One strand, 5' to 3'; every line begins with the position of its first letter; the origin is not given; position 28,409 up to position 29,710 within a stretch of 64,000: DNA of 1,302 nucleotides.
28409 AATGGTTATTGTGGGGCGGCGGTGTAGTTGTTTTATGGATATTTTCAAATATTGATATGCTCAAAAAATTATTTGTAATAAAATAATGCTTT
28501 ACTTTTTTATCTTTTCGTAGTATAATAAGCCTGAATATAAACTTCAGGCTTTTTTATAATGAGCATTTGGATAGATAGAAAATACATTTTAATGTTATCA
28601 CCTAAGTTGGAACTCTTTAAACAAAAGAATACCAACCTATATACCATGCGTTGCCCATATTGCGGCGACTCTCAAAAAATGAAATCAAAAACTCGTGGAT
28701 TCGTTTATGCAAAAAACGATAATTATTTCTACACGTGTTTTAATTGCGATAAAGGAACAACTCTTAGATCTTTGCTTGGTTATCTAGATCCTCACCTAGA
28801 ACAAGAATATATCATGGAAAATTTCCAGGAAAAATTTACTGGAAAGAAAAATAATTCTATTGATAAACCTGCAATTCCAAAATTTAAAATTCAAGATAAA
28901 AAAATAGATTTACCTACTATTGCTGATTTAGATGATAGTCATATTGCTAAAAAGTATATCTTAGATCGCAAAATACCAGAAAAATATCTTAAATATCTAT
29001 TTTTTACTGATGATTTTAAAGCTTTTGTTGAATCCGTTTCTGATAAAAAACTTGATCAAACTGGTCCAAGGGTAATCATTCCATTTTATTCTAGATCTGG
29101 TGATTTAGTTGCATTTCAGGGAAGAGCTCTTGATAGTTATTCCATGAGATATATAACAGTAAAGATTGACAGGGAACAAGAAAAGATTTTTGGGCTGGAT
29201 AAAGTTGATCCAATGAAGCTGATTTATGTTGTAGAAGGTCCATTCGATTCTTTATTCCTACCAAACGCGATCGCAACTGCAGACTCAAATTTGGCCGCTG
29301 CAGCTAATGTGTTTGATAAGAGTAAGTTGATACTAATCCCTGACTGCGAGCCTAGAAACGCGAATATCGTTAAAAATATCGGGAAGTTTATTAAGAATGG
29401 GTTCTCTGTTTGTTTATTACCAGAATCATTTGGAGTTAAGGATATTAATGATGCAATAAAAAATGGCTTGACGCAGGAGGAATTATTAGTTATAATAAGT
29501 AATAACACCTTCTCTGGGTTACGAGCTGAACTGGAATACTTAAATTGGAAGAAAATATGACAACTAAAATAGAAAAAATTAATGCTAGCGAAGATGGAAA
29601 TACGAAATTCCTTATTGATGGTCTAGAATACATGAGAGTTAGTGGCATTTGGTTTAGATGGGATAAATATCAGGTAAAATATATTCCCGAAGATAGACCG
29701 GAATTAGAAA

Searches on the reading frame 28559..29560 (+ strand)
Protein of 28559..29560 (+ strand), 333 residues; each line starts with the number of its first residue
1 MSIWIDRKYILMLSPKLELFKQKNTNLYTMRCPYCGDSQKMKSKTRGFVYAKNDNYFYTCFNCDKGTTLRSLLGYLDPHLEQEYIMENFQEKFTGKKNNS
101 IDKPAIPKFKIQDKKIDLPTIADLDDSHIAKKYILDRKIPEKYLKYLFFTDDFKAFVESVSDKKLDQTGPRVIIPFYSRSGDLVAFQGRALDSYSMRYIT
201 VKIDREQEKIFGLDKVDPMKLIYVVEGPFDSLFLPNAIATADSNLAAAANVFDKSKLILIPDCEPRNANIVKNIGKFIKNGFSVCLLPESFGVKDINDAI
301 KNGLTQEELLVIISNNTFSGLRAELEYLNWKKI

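Call 16: search_protein_families(library=pfam, proteins=[window:28559-29560:+], max_evalue=0.001)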
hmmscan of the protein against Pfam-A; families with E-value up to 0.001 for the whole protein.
window:28559-29560:+ (333 aa): 0 families

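Call 64: search_protein_families(library=phrogs, proteins=[window:28559-29560:+], max_evalue=0.001)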
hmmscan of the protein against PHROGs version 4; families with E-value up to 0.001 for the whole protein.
window:28559-29560:+ (333 aa): 6 families
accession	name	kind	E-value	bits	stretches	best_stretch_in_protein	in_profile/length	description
phrog_47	-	DNA, RNA and nucleotide metabolism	3.7e-68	232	1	7-333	28-352/947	DNA primase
phrog_451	-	unknown function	1.8e-61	209.6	1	5-333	133-461/461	-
phrog_21887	-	DNA, RNA and nucleotide metabolism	4e-27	95.9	1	203-333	2-131/131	DNA primase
phrog_239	-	DNA, RNA and nucleotide metabolism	1.2e-09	38.7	1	22-315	35-311/801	DNA primase/helicase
phrog_6444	-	DNA, RNA and nucleotide metabolism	5.1e-05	23.3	0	158-234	190-274/577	DNA primase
phrog_19847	-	DNA, RNA and nucleotide metabolism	8.6e-05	22.9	1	21-137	20-134/346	DNA primase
